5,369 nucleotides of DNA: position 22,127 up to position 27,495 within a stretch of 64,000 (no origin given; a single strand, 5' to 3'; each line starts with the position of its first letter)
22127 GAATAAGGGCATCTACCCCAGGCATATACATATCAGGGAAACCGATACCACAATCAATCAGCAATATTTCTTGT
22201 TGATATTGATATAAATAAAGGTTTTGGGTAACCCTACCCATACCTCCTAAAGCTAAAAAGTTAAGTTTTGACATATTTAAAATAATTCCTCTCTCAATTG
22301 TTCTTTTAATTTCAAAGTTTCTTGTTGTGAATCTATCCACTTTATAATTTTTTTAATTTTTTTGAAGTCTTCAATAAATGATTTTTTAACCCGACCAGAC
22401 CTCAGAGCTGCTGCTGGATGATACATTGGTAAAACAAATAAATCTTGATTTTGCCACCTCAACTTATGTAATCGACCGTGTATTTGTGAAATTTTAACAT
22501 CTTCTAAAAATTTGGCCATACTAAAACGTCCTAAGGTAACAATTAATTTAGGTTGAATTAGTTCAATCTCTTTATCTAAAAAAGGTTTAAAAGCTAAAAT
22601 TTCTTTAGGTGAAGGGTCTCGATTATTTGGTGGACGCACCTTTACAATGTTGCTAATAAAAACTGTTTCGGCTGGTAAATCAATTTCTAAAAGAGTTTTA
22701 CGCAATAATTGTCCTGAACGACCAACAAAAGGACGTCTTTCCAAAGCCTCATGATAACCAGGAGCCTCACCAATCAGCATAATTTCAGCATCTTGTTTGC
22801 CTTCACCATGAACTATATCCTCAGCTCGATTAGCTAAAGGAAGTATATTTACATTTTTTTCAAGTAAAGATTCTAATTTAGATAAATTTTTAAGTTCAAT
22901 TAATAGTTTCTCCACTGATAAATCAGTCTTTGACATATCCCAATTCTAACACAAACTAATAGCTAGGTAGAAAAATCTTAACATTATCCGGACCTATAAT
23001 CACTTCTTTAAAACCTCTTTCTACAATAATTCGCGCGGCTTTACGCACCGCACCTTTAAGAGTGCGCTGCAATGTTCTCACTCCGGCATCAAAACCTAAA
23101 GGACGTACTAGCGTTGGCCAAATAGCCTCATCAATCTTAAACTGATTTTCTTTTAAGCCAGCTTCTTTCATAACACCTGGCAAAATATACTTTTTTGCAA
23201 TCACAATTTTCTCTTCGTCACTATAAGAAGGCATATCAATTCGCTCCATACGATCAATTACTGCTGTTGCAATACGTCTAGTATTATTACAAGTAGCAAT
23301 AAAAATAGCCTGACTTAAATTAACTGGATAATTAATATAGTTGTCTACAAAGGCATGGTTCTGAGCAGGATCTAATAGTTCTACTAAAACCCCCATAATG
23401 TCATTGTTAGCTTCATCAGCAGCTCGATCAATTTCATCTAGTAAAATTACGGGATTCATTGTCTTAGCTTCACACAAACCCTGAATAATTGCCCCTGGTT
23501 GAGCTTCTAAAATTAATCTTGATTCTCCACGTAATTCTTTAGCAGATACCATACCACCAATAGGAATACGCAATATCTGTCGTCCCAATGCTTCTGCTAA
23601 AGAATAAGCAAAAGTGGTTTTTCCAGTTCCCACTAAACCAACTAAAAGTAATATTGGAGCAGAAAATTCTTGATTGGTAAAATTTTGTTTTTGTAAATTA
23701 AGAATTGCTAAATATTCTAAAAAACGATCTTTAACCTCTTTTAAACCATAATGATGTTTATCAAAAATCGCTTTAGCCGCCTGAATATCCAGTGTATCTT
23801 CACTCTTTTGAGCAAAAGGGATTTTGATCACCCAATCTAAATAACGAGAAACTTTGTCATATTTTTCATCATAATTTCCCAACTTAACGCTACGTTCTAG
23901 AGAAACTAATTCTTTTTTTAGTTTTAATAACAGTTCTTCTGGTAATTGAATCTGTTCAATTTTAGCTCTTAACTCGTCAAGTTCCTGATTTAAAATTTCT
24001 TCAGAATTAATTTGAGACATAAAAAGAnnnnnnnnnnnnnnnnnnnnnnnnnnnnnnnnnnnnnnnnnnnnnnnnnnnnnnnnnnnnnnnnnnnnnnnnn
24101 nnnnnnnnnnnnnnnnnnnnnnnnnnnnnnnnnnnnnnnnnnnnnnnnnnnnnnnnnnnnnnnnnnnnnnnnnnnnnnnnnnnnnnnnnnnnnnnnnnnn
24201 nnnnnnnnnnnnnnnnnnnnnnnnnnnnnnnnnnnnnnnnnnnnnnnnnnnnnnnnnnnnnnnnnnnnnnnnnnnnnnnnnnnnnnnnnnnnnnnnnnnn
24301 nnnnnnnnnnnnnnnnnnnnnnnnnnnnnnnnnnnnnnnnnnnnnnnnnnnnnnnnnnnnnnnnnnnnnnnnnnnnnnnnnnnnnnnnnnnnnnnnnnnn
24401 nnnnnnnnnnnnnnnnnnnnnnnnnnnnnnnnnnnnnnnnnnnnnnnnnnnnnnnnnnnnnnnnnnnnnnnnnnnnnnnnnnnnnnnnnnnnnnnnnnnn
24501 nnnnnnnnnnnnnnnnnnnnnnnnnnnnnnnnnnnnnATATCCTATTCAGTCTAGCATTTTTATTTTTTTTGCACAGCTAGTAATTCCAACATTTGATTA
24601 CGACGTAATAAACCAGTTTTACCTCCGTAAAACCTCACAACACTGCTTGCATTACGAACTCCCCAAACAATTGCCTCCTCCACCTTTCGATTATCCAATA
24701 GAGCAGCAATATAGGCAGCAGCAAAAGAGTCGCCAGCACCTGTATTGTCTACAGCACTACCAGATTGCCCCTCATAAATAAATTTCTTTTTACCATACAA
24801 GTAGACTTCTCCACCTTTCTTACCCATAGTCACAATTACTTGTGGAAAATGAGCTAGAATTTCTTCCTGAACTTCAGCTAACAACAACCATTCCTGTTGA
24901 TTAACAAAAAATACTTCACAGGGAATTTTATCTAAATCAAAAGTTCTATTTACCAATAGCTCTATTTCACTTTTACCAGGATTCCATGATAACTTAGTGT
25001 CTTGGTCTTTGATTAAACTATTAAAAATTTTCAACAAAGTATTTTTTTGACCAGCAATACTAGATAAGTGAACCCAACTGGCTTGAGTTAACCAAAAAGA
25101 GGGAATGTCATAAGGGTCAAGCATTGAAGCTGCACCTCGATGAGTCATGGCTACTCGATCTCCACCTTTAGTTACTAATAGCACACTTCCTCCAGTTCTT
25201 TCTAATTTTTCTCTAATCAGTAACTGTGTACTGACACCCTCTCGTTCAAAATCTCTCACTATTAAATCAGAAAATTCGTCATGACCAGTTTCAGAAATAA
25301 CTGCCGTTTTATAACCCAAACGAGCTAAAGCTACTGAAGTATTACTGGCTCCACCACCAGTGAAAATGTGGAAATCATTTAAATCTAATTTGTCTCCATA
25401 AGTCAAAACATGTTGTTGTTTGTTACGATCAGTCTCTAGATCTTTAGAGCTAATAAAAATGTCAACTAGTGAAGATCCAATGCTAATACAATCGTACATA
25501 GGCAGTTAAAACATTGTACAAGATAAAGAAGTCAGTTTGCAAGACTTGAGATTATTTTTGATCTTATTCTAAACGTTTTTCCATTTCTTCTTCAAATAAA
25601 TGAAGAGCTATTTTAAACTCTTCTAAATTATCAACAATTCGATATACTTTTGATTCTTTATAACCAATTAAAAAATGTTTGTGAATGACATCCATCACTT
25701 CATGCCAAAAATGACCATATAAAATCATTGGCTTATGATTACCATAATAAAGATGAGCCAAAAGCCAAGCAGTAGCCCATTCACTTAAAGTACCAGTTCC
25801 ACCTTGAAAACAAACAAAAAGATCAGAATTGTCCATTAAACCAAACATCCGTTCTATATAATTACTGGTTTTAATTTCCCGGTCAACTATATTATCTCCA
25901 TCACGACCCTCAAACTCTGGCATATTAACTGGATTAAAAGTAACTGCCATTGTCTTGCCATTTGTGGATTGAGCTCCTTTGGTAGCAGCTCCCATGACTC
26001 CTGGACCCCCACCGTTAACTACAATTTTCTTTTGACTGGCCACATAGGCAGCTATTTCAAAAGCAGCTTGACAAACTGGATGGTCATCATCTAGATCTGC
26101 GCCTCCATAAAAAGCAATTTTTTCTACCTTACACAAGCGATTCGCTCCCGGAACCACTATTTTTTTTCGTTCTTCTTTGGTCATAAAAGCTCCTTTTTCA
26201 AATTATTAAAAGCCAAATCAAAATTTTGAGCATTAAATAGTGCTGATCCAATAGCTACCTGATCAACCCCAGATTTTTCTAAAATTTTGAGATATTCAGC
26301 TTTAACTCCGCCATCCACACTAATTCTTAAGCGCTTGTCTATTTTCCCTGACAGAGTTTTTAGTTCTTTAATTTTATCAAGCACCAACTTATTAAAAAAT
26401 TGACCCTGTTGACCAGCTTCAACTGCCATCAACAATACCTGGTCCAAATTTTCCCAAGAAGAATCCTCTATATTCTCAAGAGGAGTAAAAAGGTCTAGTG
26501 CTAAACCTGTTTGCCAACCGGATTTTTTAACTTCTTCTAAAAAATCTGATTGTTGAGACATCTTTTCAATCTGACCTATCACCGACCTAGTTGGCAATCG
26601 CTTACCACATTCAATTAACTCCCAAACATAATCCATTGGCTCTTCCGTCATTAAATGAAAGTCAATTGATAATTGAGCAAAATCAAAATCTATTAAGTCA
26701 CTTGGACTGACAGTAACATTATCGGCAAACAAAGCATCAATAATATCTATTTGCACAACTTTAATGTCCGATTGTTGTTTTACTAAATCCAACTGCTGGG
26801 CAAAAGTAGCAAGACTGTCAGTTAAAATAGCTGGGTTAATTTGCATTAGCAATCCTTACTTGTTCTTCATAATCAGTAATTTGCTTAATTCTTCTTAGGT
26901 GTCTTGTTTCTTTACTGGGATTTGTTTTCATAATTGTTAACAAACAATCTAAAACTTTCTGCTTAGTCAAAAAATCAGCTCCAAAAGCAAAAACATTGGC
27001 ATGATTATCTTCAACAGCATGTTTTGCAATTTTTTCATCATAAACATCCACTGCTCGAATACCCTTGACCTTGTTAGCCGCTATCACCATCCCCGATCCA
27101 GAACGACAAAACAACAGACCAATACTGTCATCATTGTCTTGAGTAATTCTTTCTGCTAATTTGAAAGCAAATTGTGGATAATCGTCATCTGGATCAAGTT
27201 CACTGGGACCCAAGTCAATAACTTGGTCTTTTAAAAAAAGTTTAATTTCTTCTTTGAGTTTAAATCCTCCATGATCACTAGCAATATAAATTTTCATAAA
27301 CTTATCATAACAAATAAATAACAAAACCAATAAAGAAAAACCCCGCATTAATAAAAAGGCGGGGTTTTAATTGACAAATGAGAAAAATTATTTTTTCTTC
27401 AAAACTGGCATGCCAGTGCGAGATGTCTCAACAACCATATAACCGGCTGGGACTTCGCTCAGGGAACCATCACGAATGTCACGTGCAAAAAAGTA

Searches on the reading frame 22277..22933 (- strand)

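Call 83: search_protein_families(library=pfam, proteins=[window:22277-22933:-], max_evalue=0.001)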
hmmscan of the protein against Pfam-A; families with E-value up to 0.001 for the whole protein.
window:22277-22933:- (218 aa): 1 family
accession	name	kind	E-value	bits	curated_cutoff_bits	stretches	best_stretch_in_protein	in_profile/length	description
PF03167.25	UDG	-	3.3e-32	111.9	24.3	1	42-188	1-138/141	Uracil DNA glycosylase superfamily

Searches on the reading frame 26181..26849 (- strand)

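Call 83: search_protein_families(library=pfam, proteins=[window:26181-26849:-], max_evalue=0.001)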
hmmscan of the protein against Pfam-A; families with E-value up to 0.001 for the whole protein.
window:26181-26849:- (222 aa): 2 families
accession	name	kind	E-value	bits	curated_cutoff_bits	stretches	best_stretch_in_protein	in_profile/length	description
PF00834.25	Ribul_P_3_epim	-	5.2e-35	121.1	21.1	1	4-205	2-198/198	Ribulose-phosphate 3 epimerase family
PF01729.25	QRPTase_C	-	0.00024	21.3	23.1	1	142-213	96-167/169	Quinolinate phosphoribosyl transferase, C-terminal domain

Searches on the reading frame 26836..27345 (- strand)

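Call 83: search_protein_families(library=pfam, proteins=[window:26836-27345:-], max_evalue=0.001)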
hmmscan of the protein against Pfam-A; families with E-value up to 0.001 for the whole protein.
window:26836-27345:- (169 aa): 1 family
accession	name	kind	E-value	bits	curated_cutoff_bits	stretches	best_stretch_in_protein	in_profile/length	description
PF02502.23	LacAB_rpiB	-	1.2e-36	126.2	24.7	1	19-156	1-138/138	Ribose/Galactose Isomerase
